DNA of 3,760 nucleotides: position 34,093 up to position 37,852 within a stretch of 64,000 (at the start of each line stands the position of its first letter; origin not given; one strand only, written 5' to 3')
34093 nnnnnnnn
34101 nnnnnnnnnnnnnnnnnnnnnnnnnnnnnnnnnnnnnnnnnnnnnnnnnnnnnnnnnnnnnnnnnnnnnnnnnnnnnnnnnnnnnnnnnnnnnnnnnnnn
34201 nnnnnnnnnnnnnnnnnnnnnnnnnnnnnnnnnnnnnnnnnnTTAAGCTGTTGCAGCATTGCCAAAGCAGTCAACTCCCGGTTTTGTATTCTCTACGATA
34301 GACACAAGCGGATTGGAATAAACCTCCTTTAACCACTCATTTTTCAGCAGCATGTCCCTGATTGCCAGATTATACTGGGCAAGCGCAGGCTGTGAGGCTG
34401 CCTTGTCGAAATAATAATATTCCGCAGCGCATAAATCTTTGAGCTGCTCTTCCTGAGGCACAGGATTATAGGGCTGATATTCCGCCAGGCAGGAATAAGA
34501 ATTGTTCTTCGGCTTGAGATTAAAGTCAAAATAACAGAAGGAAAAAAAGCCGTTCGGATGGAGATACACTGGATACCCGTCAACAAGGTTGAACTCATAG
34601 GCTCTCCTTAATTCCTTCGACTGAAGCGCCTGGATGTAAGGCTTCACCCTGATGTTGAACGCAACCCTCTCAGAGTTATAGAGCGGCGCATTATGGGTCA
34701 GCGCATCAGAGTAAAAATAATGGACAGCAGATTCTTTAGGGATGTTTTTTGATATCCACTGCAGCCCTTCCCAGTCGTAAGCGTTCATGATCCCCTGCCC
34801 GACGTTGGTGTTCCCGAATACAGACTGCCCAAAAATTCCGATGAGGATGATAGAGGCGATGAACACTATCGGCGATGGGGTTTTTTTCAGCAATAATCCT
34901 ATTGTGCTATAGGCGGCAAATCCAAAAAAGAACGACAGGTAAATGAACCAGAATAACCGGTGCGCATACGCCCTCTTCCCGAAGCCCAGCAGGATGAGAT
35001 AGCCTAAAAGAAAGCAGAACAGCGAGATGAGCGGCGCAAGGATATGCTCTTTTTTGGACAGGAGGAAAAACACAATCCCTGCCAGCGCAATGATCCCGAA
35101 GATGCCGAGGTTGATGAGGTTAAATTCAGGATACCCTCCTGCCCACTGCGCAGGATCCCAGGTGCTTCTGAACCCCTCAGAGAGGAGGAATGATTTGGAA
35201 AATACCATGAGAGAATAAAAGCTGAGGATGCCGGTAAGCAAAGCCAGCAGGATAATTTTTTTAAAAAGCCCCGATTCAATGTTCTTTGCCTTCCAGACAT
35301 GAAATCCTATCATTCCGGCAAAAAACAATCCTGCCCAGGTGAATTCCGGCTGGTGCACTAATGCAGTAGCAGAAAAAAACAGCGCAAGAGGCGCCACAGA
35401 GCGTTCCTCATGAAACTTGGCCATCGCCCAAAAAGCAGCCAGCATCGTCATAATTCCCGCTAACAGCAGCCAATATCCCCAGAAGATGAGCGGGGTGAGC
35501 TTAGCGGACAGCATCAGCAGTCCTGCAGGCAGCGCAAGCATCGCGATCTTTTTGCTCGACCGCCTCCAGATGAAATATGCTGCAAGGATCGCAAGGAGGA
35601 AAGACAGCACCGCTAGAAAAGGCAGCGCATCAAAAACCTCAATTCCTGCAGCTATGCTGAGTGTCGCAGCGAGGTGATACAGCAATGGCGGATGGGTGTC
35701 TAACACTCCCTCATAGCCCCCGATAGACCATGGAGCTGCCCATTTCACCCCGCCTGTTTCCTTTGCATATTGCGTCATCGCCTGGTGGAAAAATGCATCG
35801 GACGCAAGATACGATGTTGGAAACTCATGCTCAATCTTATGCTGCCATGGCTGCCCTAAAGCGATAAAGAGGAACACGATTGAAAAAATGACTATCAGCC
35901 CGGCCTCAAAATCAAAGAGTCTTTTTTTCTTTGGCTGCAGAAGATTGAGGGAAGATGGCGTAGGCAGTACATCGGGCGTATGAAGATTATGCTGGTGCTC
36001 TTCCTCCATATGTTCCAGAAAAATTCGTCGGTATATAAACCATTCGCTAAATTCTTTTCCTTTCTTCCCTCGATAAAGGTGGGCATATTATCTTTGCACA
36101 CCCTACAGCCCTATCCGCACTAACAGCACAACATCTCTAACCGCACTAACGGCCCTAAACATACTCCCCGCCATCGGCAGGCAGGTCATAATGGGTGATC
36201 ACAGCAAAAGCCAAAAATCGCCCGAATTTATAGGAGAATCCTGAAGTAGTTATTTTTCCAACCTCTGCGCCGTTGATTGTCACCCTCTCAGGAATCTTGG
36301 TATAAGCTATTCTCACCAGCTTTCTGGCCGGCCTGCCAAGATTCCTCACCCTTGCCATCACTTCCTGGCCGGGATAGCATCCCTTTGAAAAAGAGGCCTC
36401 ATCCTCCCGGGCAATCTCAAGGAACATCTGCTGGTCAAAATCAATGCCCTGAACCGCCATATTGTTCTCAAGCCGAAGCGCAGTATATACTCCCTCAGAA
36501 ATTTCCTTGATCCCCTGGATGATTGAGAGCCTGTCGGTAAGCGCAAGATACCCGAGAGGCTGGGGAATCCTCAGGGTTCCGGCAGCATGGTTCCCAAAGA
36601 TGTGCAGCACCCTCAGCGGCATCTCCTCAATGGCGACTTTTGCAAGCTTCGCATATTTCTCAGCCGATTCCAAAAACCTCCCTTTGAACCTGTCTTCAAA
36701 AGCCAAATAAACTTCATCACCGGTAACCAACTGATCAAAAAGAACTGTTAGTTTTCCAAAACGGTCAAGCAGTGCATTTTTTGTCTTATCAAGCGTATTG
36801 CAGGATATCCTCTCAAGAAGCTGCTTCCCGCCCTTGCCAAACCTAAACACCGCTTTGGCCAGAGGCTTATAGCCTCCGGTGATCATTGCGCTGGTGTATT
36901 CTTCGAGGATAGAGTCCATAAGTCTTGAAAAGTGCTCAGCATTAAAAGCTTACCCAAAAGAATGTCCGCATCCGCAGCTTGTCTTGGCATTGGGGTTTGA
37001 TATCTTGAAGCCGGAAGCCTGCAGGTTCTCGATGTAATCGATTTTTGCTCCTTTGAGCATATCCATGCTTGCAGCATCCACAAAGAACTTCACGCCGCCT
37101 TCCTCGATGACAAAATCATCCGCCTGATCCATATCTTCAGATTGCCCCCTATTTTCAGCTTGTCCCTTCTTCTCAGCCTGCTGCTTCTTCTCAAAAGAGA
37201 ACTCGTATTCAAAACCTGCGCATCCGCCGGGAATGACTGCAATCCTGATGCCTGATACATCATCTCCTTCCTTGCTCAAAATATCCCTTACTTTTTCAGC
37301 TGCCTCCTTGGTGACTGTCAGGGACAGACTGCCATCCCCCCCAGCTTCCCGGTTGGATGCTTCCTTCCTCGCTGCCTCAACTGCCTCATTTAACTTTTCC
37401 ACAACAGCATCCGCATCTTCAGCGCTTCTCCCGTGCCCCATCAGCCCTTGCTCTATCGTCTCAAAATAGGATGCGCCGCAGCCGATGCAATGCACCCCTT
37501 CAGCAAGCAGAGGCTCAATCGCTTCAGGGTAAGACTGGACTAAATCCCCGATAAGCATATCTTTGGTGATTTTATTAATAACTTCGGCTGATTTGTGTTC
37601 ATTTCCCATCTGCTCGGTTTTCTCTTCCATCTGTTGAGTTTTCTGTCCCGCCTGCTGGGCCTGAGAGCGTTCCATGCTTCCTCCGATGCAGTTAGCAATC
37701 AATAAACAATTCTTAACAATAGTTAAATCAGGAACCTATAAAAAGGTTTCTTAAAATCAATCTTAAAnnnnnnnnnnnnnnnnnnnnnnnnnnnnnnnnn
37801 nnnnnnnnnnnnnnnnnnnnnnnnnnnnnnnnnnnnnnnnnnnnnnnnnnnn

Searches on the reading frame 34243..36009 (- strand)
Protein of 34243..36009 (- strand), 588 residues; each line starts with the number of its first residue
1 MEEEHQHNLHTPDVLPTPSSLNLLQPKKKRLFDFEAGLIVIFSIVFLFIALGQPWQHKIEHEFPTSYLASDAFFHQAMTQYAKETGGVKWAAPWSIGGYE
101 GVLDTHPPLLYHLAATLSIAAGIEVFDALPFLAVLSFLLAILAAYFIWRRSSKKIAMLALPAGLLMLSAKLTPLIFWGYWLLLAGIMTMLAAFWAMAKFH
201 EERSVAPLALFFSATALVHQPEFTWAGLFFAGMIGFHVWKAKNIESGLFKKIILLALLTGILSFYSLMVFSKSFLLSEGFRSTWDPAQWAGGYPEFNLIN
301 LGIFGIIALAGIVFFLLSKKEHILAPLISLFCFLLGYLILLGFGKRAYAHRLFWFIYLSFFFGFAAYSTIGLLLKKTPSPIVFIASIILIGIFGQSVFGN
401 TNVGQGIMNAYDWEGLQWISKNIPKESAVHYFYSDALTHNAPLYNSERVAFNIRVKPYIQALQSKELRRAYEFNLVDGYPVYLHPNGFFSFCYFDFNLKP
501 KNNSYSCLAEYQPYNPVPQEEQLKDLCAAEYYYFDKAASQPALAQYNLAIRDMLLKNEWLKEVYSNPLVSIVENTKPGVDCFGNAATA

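Call 10: search_protein_families(library=pfam, proteins=[window:34243-36009:-], max_evalue=0.001)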
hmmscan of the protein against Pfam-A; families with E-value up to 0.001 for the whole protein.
window:34243-36009:- (588 aa): 0 families

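Call 23: search_protein_families(library=ncbifam, proteins=[window:34243-36009:-], max_evalue=0.01)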
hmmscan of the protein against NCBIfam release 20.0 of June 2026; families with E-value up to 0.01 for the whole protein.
window:34243-36009:- (588 aa): 0 families

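Call 24: search_solved_structures(query=window:34243-36009:-, max_evalue=1)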
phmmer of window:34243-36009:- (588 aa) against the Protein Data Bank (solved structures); distinct sequences matched with E-value up to 1: 0.

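Call 55: search_protein_families(library=pfam, proteins=[window:34243-36009:-], max_evalue=10)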
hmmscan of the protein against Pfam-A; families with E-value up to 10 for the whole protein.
window:34243-36009:- (588 aa): 2 families
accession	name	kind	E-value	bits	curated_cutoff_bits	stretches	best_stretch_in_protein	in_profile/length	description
PF00746.26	Gram_pos_anchor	-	0.05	14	20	1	299-321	18-40/43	LPXTG cell wall anchor motif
PF19732.4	SpoIIE_N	-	0.31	10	27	1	133-215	59-135/605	Stage II sporulation protein E N-terminal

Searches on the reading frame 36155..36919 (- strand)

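Call 10: search_protein_families(library=pfam, proteins=[window:36155-36919:-], max_evalue=0.001)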
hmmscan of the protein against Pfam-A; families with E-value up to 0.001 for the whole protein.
window:36155-36919:- (254 aa): 1 family
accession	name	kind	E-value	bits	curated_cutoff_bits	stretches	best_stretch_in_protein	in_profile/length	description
PF08669.17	GCV_T_C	-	0.00069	19.9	25.9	0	211-242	19-50/80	Glycine cleavage T-protein C-terminal barrel domain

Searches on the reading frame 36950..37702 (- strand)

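Call 11: search_protein_families(library=pfam, proteins=[window:36950-37702:-], max_evalue=0.01)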
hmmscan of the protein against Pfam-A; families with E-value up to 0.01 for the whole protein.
window:36950-37702:- (250 aa): 2 families
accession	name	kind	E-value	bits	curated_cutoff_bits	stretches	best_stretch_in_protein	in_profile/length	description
PF01521.26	Fe-S_biosyn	-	2.4e-16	60.4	26.3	1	127-246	2-109/110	Iron-sulphur cluster biosynthesis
PF08984.16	DUF1858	-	4.9e-13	49.4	32.2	1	45-93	1-54/59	Domain of unknown function (DUF1858)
